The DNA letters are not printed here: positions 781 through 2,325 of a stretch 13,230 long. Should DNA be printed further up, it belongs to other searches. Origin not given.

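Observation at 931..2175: Trimeric autotransporter adhesin as a compositionally mosaic cargo (moron-like) gene after the giant ORF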

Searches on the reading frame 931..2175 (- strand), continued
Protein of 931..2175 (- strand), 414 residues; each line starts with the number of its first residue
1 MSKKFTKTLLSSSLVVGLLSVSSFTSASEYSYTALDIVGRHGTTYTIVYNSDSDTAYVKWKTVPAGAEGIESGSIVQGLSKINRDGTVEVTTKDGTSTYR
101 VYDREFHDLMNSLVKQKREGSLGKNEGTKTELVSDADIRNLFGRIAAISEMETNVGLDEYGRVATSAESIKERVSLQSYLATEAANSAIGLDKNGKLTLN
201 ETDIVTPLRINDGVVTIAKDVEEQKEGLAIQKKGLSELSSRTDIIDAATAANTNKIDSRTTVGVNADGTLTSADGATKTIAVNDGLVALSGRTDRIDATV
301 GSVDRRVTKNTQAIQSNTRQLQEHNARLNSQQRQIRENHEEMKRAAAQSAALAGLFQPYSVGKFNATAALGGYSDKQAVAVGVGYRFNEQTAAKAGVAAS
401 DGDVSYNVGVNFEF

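Call 25: find_homologous_proteins(query=window:934-2175:-, max_evalue=0.00001)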
Query window:934-2175:- (414 aa): 1659 proteins with E <= 0.00001 among 8000 candidates; the best 120 are listed.
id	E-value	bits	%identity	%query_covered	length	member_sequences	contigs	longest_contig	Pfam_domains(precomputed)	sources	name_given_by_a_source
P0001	4.1e-255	863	100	100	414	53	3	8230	PF03895.22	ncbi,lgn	ncbi:TPA: YadA C-terminal domain-containing protein [Escherichia coli]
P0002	3.2e-243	824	95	100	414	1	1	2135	PF03895.22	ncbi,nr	ncbi:YadA-like family protein [Escherichia coli]|nr:YadA-like family protein [Escherichia coli]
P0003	5.1e-243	824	95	100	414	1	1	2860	PF03895.22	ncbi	ncbi:YadA C-terminal domain-containing protein [Escherichia coli]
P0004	9.0e-243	823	94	100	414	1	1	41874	PF03895.22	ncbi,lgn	ncbi:YadA C-terminal domain-containing protein [Escherichia coli]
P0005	1.3e-242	822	94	100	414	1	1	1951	PF03895.22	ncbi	ncbi:YadA C-terminal domain-containing protein [Escherichia coli]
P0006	3.6e-242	821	94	100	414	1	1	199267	PF03895.22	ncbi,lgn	ncbi:YadA-like family protein [Escherichia coli]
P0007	5.7e-242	820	94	100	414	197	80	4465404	PF03895.22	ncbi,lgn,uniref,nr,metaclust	ncbi:hypothetical protein E9H87_004957 [Escherichia coli]|uniref:YadA C-terminal domain-containing p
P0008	6.3e-242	820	94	100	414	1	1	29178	PF03895.22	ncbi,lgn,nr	ncbi:TPA: YadA-like family protein [Escherichia coli]|nr:YadA-like family protein [Escherichia coli]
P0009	8.2e-242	820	94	100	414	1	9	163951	PF03895.22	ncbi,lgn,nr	ncbi:hypothetical protein E9D52_004676 [Escherichia coli]|nr:hypothetical protein [Escherichia coli]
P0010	8.3e-242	820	94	100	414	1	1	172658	PF03895.22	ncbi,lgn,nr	ncbi:hypothetical protein E8633_000781 [Escherichia coli]|nr:hypothetical protein [Escherichia coli]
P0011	8.4e-242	820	94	100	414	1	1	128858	PF03895.22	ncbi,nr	ncbi:TPA: YadA-like family protein [Escherichia coli]|nr:YadA-like family protein [Escherichia coli]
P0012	8.5e-242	820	94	100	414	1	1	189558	PF03895.22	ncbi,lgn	ncbi:YadA C-terminal domain-containing protein [Escherichia coli]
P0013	8.8e-242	820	94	100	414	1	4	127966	PF03895.22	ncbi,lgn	ncbi:YadA-like family protein [Escherichia coli]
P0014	9.1e-242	820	94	100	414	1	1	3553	PF03895.22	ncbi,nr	ncbi:YadA-like family protein [Escherichia coli]|nr:YadA-like family protein [Escherichia coli]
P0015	9.3e-242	819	94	100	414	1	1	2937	PF03895.22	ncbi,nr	ncbi:YadA-like family protein [Escherichia coli]|nr:YadA-like family protein [Escherichia coli]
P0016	1.1e-241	819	94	100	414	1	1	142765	PF03895.22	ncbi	ncbi:TPA: YadA C-terminal domain-containing protein [Escherichia coli]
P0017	1.2e-241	819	94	100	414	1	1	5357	PF03895.22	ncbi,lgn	ncbi:TPA: YadA C-terminal domain-containing protein [Escherichia coli]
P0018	1.4e-241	819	94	100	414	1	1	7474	PF03895.22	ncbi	ncbi:TPA: YadA C-terminal domain-containing protein [Escherichia coli]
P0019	1.7e-241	819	94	100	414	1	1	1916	PF03895.22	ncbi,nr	ncbi:hypothetical protein IOR79_005264 [Escherichia coli]|nr:hypothetical protein [Escherichia coli]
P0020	2.0e-241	818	94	100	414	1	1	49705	PF03895.22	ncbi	ncbi:TPA: YadA C-terminal domain-containing protein [Escherichia coli]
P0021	2.0e-241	818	94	100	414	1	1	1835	PF03895.22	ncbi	ncbi:YadA C-terminal domain-containing protein [Escherichia coli]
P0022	2.1e-241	818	94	100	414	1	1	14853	PF03895.22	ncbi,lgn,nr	ncbi:hypothetical protein FNY65_004606 [Escherichia coli]|nr:hypothetical protein [Escherichia coli]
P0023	2.2e-241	818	94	100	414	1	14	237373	PF03895.22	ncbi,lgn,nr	ncbi:YadA-like family protein [Escherichia coli]|nr:hypothetical protein [Escherichia coli] EER20558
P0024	2.2e-241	818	94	100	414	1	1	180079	PF03895.22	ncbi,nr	ncbi:YadA-like family protein [Escherichia coli]|nr:YadA-like family protein [Escherichia coli]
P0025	2.2e-241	818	94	100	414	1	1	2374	PF03895.22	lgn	-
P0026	2.3e-241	818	94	100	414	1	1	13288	PF03895.22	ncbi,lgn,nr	ncbi:hypothetical protein A8653_004521 [Escherichia coli]|nr:hypothetical protein [Escherichia coli]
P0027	2.4e-241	818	94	100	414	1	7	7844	PF03895.22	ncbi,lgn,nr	ncbi:YadA C-terminal domain-containing protein [Escherichia coli]|nr:YadA-like family protein [Esche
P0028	2.8e-241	818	94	100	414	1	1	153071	PF03895.22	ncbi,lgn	ncbi:YadA C-terminal domain-containing protein [Escherichia coli]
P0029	2.9e-241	818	94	100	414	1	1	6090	PF03895.22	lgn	-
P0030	2.9e-241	818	94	100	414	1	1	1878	PF03895.22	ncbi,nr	ncbi:hypothetical protein J4I66_005163 [Escherichia coli]|nr:hypothetical protein [Escherichia coli]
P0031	2.9e-241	818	94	100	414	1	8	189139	PF03895.22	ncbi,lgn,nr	ncbi:YadA-like family protein [Escherichia coli]|nr:hypothetical protein [Escherichia coli] EFG13951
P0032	2.9e-241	818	94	100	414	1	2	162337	PF03895.22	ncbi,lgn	ncbi:YadA-like family protein [Escherichia coli]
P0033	2.9e-241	818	94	100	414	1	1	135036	PF03895.22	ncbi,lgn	ncbi:YadA-like family protein [Escherichia coli]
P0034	3.0e-241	818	94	100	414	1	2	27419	PF03895.22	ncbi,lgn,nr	ncbi:TPA: hypothetical protein IFM37_004237 [Escherichia coli]|nr:hypothetical protein [Escherichia 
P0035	3.2e-241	818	94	100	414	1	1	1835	PF03895.22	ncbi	ncbi:TPA: YadA C-terminal domain-containing protein [Escherichia coli]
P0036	3.4e-241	818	94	100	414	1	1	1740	PF03895.22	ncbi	ncbi:YadA C-terminal domain-containing protein [Escherichia coli]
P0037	3.5e-241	818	94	100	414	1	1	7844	PF03895.22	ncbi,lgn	ncbi:YadA C-terminal domain-containing protein [Escherichia coli]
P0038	3.9e-241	817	94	100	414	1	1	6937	PF03895.22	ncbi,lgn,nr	ncbi:hypothetical protein CJ309_005275 [Escherichia coli]|nr:hypothetical protein [Escherichia coli]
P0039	4.2e-241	817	94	100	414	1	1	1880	PF03895.22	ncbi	ncbi:YadA C-terminal domain-containing protein [Escherichia coli]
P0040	4.4e-241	817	94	100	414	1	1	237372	PF03895.22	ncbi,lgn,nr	ncbi:YadA-like family protein [Escherichia coli]|nr:YadA-like family protein [Escherichia coli]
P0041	4.4e-241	817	94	100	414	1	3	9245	PF03895.22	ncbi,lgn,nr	ncbi:YadA C-terminal domain-containing protein [Escherichia coli]|nr:hypothetical protein [Escherich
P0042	4.6e-241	817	94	100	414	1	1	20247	PF03895.22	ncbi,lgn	ncbi:YadA C-terminal domain-containing protein [Escherichia coli]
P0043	4.7e-241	817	93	100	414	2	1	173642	PF03895.22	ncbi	ncbi:TPA: YadA C-terminal domain-containing protein [Escherichia coli]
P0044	4.9e-241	817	93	100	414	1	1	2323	PF03895.22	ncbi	ncbi:YadA C-terminal domain-containing protein [Escherichia coli]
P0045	5.0e-241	817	94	100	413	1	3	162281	PF03895.22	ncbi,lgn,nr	ncbi:hypothetical protein BOX97_005041 [Escherichia coli]|nr:hypothetical protein [Escherichia coli]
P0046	5.4e-241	817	94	100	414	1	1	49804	PF03895.22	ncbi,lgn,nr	ncbi:TPA: YadA-like family protein [Escherichia coli]|nr:YadA-like family protein [Escherichia coli]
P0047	5.6e-241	817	94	100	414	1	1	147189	PF03895.22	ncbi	ncbi:TPA: YadA C-terminal domain-containing protein [Escherichia coli]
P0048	5.9e-241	817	93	100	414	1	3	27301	PF03895.22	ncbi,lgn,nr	ncbi:YadA-like family protein [Escherichia coli]|nr:YadA-like family protein [Escherichia coli] EIM4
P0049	6.3e-241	817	93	100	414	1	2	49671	PF03895.22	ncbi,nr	ncbi:hypothetical protein BHI46_003406 [Escherichia coli]|nr:hypothetical protein [Escherichia coli]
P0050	8.1e-241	816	94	100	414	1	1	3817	PF03895.22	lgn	-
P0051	8.2e-241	816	94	100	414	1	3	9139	PF03895.22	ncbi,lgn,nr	ncbi:hypothetical protein H7589_005270 [Escherichia coli]|nr:hypothetical protein [Escherichia coli]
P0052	8.6e-241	816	93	100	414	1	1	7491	PF03895.22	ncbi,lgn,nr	ncbi:YadA-like family protein [Escherichia coli]|nr:YadA-like family protein [Escherichia coli]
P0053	9.0e-241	816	93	100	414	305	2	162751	PF03895.22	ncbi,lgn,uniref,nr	ncbi:YadA C-terminal domain-containing protein [Escherichia coli]|uniref:YadA C-terminal domain-cont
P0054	9.9e-241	816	93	100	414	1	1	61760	PF03895.22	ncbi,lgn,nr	ncbi:hypothetical protein E6A19_003214 [Escherichia coli]|nr:hypothetical protein [Escherichia coli]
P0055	9.9e-241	816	94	100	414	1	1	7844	PF03895.22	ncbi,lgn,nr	ncbi:hypothetical protein D1388_005247 [Escherichia coli]|nr:hypothetical protein [Escherichia coli]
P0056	1.1e-240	816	93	100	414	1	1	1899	PF03895.22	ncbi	ncbi:YadA C-terminal domain-containing protein [Escherichia coli]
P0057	1.1e-240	816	93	100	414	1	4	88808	PF03895.22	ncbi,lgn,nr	ncbi:YadA-like family protein [Escherichia coli]|nr:YadA-like family protein [Escherichia coli] EIK5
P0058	1.5e-240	816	93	100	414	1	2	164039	PF03895.22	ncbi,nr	ncbi:TPA: YadA-like family protein [Escherichia coli]|nr:YadA-like family protein [Escherichia coli]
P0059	1.7e-240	815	93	100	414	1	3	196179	PF03895.22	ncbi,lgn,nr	ncbi:YadA-like family protein [Escherichia coli]|nr:YadA-like family protein [Escherichia coli] EHL3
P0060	2.8e-240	815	93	100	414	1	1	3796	PF03895.22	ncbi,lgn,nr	ncbi:hypothetical protein H9C44_005008 [Escherichia coli]|nr:hypothetical protein [Escherichia coli]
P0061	3.9e-240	814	93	100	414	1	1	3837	PF03895.22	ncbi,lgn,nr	ncbi:hypothetical protein GHS73_005008 [Escherichia coli]|nr:hypothetical protein [Escherichia coli]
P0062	4.1e-240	814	93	100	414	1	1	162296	PF03895.22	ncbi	ncbi:YadA C-terminal domain-containing protein [Escherichia coli]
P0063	4.6e-240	814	93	100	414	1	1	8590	PF03895.22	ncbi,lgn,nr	ncbi:hypothetical protein CWT46_004179 [Escherichia coli]|nr:hypothetical protein [Escherichia coli]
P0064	5.4e-240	814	94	100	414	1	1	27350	PF03895.22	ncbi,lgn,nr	ncbi:YadA-like family protein [Escherichia coli]|nr:YadA-like family protein [Escherichia coli]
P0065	7.3e-240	813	93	100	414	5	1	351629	PF03895.22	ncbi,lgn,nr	ncbi:hypothetical protein DKB35_000575 [Escherichia coli]|nr:hypothetical protein [Escherichia coli]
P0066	9.5e-240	813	93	100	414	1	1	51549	PF03895.22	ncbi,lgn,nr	ncbi:hypothetical protein HWA25_003378 [Escherichia coli]|nr:hypothetical protein [Escherichia coli]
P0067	1.2e-239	813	93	100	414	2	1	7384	PF03895.22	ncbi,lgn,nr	ncbi:hypothetical protein BRV72_005077 [Escherichia coli]|nr:hypothetical protein [Escherichia coli]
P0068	1.7e-239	812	94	100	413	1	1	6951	PF03895.22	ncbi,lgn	ncbi:YadA-like family protein [Escherichia coli]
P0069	1.8e-239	812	94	100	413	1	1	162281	PF03895.22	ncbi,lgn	ncbi:YadA-like family protein [Escherichia coli]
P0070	4.0e-239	811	94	100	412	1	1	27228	PF03895.22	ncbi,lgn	ncbi:YadA-like family protein [Escherichia coli]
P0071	2.5e-238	808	93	100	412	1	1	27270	PF03895.22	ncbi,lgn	ncbi:YadA-like family protein [Escherichia coli]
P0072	8.8e-238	806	93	100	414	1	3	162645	PF03895.22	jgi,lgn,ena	-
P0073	2.0e-237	805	93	100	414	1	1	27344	PF03895.22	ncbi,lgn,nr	ncbi:YadA-like family protein [Escherichia coli]|nr:YadA-like family protein [Escherichia coli]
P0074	2.4e-235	798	92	100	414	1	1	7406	PF03895.22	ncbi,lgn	ncbi:YadA-like family protein [Escherichia coli]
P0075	8.4e-234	793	92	100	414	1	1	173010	PF03895.22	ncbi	ncbi:YadA C-terminal domain-containing protein [Escherichia coli]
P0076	6.6e-227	771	90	100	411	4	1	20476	PF03895.22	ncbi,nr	ncbi:hypothetical protein EHJ72_004229 [Escherichia coli]|nr:hypothetical protein [Escherichia coli]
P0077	1.2e-222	757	94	91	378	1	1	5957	PF03895.22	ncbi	ncbi:TPA: YadA C-terminal domain-containing protein [Escherichia coli]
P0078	7.3e-222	754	95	91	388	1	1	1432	PF03895.22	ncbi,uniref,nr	ncbi:YadA C-terminal domain-containing protein [Escherichia coli]|uniref:YadA C-terminal domain-cont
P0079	2.7e-221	752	95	91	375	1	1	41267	PF03895.22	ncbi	ncbi:YadA C-terminal domain-containing protein, partial [Escherichia coli]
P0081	1.5e-209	714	82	100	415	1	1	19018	PF03895.22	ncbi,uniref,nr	ncbi:YadA C-terminal domain-containing protein [Escherichia coli]|uniref:YadA C-terminal domain-cont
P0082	3.4e-206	703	95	86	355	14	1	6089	PF03895.22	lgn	-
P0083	4.8e-204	695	83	100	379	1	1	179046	PF03895.22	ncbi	ncbi:YadA-like family protein [Escherichia coli]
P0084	6.6e-190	649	99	77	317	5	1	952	PF03895.22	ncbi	ncbi:YadA C-terminal domain-containing protein, partial [Escherichia coli]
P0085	1.5e-177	608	97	74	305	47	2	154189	PF03895.22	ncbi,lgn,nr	ncbi:yadA family protein [Escherichia coli STEC_DG131-3]|nr:yadA family protein [Escherichia coli ST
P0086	3.7e-171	587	65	100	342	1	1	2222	PF03895.22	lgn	-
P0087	3.1e-165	568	90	74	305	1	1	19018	PF03895.22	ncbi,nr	ncbi:adhesin [Escherichia coli]|nr:adhesin [Escherichia coli]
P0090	2.3e-153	529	66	100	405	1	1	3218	PF03895.22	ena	-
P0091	6.1e-153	527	66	100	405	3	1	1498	PF03895.22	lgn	-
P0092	2.5e-152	525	65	100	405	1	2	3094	PF03895.22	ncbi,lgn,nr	ncbi:TPA: hypothetical protein J1246_004774 [Escherichia coli]|nr:hypothetical protein [Escherichia 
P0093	5.2e-152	524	65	100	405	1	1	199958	PF03895.22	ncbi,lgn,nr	ncbi:hypothetical protein H5P11_002500 [Escherichia coli]|nr:hypothetical protein [Escherichia coli]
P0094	4.1e-141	488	60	100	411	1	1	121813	PF03895.22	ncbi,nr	ncbi:hypothetical protein E2110_14040 [Escherichia coli]|nr:hypothetical protein [Escherichia coli]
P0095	1.9e-139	483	60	100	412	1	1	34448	PF03895.22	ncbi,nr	ncbi:hypothetical protein BA146_003385 [Escherichia coli]|nr:hypothetical protein [Escherichia coli]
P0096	1.2e-138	480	60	100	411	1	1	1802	PF03895.22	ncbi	ncbi:YadA C-terminal domain-containing protein [Escherichia coli]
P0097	2.6e-138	479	60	100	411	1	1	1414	PF03895.22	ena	-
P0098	4.7e-138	478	59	100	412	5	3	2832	PF03895.22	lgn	-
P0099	4.9e-138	478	60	100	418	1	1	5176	PF03895.22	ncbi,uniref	ncbi:YadA C-terminal domain-containing protein [Escherichia coli]|uniref:YadA C-terminal domain-cont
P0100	8.3e-138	478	59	100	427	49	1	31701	PF03895.22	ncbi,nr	ncbi:YadA C-terminal domain-containing protein [Escherichia coli]|nr:YadA C-terminal domain-containi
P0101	1.5e-137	477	60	100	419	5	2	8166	PF03895.22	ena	-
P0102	2.2e-137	476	60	100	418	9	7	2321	PF03895.22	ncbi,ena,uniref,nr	ncbi:YadA C-terminal domain-containing protein [Escherichia coli]|uniref:YadA C-terminal domain-cont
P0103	7.3e-137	474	59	100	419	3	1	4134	PF03895.22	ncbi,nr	ncbi:TPA: hypothetical protein JEX40_005191 [Escherichia coli]|nr:hypothetical protein [Escherichia 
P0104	1.5e-136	473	59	100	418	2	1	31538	PF03895.22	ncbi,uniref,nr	ncbi:YadA C-terminal domain-containing protein [Escherichia coli]|uniref:YadA C-terminal domain-cont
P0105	1.8e-136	473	59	100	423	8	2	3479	PF03895.22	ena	-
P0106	2.9e-136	472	60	100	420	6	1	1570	PF03895.22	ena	-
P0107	3.2e-135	469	59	100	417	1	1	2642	PF03895.22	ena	-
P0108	4.5e-135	469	60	96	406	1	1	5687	PF03895.22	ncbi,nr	ncbi:hypothetical protein EYE55_25240, partial [Escherichia coli]|nr:hypothetical protein [Escherich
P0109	5.8e-135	468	58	100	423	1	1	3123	PF03895.22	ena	-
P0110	6.9e-135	468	58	100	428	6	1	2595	PF03895.22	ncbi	ncbi:YadA-like family protein [Escherichia coli]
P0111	1.8e-134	467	59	100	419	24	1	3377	PF03895.22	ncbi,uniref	ncbi:YadA C-terminal domain-containing protein [Escherichia coli]|uniref:YadA C-terminal domain-cont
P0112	2.6e-134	466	58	100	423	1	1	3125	PF03895.22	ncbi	ncbi:YadA C-terminal domain-containing protein [Escherichia coli]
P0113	3.3e-134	466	59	100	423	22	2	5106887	PF03895.22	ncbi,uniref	ncbi:YadA-like family protein [Escherichia coli]|uniref:YadA C-terminal domain-containing protein n=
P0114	1.7e-132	460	58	100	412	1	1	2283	PF03895.22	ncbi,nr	ncbi:YadA-like family protein [Escherichia coli]|nr:YadA-like family protein [Escherichia coli]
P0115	6.7e-129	448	57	100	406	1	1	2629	PF03895.22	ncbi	ncbi:YadA C-terminal domain-containing protein [Escherichia coli]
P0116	1.1e-128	448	57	100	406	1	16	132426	PF03895.22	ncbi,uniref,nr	ncbi:YadA-like family protein [Escherichia coli]|uniref:YadA C-terminal domain-containing protein n=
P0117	1.5e-128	447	57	100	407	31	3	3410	PF03895.22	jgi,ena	-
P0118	4.7e-126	439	56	100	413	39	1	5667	PF03895.22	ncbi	ncbi:TPA: YadA C-terminal domain-containing protein [Escherichia coli]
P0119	2.0e-123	430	64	81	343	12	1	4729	PF03895.22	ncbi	ncbi:TPA: YadA C-terminal domain-containing protein, partial [Escherichia coli]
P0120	3.2e-120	420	56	100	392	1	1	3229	PF03895.22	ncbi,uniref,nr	ncbi:hypothetical protein APT10_27100 [Escherichia coli]|uniref:YadA C-terminal domain-containing pr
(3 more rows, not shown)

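Call 57: predict_structure(alignment_id=A2)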
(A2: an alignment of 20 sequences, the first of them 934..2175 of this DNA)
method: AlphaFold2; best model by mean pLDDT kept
length: 414 residues; sequences in the alignment: 20
mean_pLDDT: 56.9   pTM: 0.33
mean pLDDT of the five models: 56.9, 54.1, 53.2, 48.7, 48.5
residues with pLDDT >= 90: 0; 70-90: 127; 50-70: 136; < 50: 151
segments of 3 or more residues with pLDDT < 50: 1-26, 126-129, 149-153, 183-187, 209-227, 254-262, 268-270, 275-286, 349-414
pLDDT, mean of each block of 10 residues (from residue 1): 28 27 49 79 84 87 72 74 83 66 84 84 59 77 61 57 63 58 52 65 59 37 47 53 54 45 49 47 48 56 67 76 78 72 54 31 26 31 34 38 32 28
secondary structure, 60 per line:
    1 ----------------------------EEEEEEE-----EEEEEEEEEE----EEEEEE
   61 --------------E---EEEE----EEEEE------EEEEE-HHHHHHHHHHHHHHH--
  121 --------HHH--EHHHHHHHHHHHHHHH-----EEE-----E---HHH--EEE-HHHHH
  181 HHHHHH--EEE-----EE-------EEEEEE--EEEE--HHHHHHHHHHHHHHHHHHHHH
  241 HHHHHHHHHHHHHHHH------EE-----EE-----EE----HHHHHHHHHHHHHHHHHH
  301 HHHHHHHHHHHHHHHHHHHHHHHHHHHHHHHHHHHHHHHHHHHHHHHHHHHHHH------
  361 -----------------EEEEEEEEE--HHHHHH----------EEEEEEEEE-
elements in order: E29-35 E41-50 E55-60 E79-82 E87-91 E98-102 H104-118 H135-149 E155-157 E172-174 H176-186 E189-191 E206-211 E214-217 H220-256 H283-354 E378-386 H389-394 E405-413

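Call 60: fold_search(model_id=the predicted structure, library=pdb)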
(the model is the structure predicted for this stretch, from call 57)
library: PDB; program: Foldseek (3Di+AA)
matches with E <= 10: 483; with E <= 0.001: 0
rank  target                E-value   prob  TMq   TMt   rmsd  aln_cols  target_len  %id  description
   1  9e2g_0G               1.2e-01  0.08  0.10  0.07  23.0       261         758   13  Cryo-EM structure of 48 nm repeat of microtubule doublet from T. brucei flagellum (released 2025-03-12)
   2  9d5n_CW               1.3e-01  0.07  0.08  0.07  20.5       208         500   12  48-nm doublet microtubule from Trichomonas vaginalis strain G3 (released 2025-05-14)
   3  9e78_1O               1.7e-01  0.06  0.08  0.06  22.0       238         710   13  48-nm repeat of the Leishmania tarentolae doublet microtubule (released 2025-03-12)
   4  3a98_B                1.9e-01  0.09  0.10  0.17  16.8       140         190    7  Crystal structure of the complex of the interacting regions of DOCK2 and ELMO1 (released 2010-10-27)
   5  6u42_6X               1.9e-01  0.08  0.10  0.08  28.1       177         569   14  Natively decorated ciliary doublet microtubule (released 2019-11-13)
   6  8p7a_A                2.0e-01  0.04  0.08  0.09  20.2       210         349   10  Crystal structure of the ORD domain of human ORP8 (released 2023-08-23)
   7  9v30_B                2.1e-01  0.04  0.09  0.08  25.3       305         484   12  C12 portal complex of the bacteriophage E1004 (released 2025-11-12)
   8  9v30_A                2.3e-01  0.05  0.09  0.08  24.6       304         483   11  C12 portal complex of the bacteriophage E1004 (released 2025-11-12)
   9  6u42_6T               2.7e-01  0.07  0.10  0.08  24.2       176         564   12  Natively decorated ciliary doublet microtubule (released 2019-11-13)
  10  6u42_6W               3.1e-01  0.06  0.10  0.08  23.5       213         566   14  Natively decorated ciliary doublet microtubule (released 2019-11-13)
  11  8glv_6W               3.1e-01  0.05  0.10  0.08  23.9       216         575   12  96-nm repeat unit of doublet microtubules from Chlamydomonas reinhardtii flagella (released 2023-05-31)
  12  8otz_Ac               3.3e-01  0.06  0.10  0.08  22.6       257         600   10  48-nm repeat of the native axonemal doublet microtubule from bovine sperm (released 2023-11-22)
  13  6u42_6U               3.9e-01  0.06  0.10  0.08  24.2       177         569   12  Natively decorated ciliary doublet microtubule (released 2019-11-13)
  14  8p7a_B                4.2e-01  0.03  0.07  0.09  20.9       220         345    8  Crystal structure of the ORD domain of human ORP8 (released 2023-08-23)
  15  6u42_7A               4.4e-01  0.06  0.10  0.18  13.4       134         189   16  Natively decorated ciliary doublet microtubule (released 2019-11-13)
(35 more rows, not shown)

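Call 61: search_protein_families(library=ncbifam, proteins=[window:934-2175:-], max_evalue=0.01)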
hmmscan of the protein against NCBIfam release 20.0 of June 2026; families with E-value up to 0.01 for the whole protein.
window:934-2175:- (414 aa): 1 family
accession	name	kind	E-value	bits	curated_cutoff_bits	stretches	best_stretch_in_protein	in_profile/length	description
NF033478.1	YadA_autotrans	exception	1.9e-19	70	750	1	213-414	265-459/459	trimeric autotransporter adhesin YadA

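Call 71: search_protein_families(library=phrogs, proteins=[window:934-2175:-], max_evalue=0.001)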
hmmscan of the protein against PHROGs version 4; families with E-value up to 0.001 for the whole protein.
window:934-2175:- (414 aa): 6 families
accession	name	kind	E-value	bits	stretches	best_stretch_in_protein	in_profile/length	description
phrog_9547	-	unknown function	3.3e-148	495.4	1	1-414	1-413/413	-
phrog_10464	-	unknown function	4.4e-90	303.9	1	245-412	326-492/492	-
phrog_8062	-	unknown function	1.1e-45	157.2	1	231-414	47-209/209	-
phrog_17426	-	tail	4.5e-15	56.7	1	246-414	321-492/492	adhesin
phrog_26246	-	tail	5.2e-11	43.3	1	260-414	176-329/329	tail protein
phrog_33417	-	unknown function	1.4e-05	26.1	1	1-111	1-109/161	-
